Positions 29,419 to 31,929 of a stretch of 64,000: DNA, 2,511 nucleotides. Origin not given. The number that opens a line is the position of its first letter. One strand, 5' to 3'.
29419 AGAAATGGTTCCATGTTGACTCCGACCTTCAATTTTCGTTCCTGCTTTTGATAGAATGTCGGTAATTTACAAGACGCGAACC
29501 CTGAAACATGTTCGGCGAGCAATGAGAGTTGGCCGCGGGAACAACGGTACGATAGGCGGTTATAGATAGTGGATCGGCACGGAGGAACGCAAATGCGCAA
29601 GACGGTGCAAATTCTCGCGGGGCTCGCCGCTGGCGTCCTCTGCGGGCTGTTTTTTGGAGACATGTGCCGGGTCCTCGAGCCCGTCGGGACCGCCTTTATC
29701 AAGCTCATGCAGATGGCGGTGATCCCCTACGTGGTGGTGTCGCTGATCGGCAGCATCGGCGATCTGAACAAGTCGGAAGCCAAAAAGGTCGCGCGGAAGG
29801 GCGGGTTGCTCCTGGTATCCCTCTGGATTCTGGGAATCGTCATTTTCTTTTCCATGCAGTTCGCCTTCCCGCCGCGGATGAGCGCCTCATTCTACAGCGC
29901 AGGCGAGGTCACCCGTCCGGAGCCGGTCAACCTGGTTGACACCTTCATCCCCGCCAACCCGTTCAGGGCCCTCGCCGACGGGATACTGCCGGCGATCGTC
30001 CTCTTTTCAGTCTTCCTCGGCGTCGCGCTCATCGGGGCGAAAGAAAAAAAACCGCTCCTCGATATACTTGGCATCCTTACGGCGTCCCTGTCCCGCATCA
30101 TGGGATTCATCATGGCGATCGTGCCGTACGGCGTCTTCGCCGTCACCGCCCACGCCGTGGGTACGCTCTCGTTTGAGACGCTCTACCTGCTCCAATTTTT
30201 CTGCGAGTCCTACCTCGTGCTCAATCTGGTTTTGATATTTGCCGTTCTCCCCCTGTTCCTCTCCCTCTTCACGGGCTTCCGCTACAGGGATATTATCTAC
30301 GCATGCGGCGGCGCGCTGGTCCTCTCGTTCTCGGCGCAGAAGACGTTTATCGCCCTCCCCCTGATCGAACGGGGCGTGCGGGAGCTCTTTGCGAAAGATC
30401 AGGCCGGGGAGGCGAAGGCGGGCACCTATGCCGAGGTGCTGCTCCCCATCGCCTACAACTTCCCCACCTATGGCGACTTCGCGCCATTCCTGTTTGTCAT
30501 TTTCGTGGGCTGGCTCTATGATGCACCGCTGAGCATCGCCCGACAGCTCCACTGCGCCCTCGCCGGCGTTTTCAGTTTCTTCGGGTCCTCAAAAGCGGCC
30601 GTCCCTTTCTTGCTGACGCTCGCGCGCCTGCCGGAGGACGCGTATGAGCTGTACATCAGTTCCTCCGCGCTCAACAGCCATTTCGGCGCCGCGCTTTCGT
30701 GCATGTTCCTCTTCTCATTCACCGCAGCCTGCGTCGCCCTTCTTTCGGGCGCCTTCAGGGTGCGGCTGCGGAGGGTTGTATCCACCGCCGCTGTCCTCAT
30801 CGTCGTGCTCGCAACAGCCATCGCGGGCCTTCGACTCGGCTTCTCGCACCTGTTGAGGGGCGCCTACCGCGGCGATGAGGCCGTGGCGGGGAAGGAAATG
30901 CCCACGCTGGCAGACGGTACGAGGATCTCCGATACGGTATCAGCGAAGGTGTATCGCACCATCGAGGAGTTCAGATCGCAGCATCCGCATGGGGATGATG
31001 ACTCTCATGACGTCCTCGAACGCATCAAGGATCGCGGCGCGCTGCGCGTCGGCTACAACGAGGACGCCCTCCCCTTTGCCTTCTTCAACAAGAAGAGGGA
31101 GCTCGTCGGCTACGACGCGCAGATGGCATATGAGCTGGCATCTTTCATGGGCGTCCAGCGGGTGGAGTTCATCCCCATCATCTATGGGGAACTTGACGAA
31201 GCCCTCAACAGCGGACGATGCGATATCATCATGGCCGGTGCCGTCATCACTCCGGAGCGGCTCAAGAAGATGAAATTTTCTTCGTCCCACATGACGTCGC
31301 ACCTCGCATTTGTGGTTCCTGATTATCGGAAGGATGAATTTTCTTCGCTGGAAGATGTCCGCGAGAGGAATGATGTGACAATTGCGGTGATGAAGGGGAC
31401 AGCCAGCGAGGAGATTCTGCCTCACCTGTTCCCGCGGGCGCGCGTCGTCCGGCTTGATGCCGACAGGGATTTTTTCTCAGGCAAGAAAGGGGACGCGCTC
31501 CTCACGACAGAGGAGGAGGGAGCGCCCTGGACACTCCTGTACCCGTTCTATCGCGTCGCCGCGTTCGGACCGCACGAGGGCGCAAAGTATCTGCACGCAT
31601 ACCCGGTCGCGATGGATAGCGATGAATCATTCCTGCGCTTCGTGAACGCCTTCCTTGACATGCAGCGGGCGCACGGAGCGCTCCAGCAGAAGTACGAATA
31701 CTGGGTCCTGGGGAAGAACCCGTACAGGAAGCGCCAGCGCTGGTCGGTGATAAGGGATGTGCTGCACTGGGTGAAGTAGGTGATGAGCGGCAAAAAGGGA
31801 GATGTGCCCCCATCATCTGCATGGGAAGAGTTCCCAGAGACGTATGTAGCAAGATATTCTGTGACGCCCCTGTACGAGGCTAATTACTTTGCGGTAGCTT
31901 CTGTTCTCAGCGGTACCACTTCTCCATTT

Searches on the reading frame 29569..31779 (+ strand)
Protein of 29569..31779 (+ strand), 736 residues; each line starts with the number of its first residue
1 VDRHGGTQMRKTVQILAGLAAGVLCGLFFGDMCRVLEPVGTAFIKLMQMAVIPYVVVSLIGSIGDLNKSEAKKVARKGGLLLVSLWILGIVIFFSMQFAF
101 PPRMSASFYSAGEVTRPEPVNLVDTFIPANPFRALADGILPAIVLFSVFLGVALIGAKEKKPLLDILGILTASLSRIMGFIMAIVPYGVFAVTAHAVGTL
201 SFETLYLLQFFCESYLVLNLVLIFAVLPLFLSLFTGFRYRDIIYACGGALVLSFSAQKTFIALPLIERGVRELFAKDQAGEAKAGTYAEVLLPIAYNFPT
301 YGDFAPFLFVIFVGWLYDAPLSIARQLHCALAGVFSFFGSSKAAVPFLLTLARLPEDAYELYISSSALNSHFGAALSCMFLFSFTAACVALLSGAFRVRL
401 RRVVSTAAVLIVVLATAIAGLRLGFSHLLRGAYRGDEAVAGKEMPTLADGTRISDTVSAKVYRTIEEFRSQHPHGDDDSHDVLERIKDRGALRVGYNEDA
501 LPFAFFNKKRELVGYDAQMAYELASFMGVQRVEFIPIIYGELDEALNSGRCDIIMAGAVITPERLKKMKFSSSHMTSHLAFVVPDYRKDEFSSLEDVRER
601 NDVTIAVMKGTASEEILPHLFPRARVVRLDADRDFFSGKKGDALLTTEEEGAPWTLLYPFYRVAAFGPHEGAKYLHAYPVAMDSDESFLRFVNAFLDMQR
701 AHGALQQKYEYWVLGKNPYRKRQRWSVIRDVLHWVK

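Call 46: search_protein_families(library=pfam, proteins=[window:29569-31779:+], max_evalue=0.00001)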
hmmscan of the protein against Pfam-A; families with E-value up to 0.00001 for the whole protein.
window:29569-31779:+ (736 aa): 2 families
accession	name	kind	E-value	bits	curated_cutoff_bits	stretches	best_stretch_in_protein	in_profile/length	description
PF00375.23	SDF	-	7.6e-48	163.9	27.9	1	12-378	2-374/387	Sodium:dicarboxylate symporter family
PF00497.25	SBP_bac_3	-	5.5e-21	75.2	26.4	1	492-713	1-130/132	Bacterial extracellular solute-binding proteins, family 3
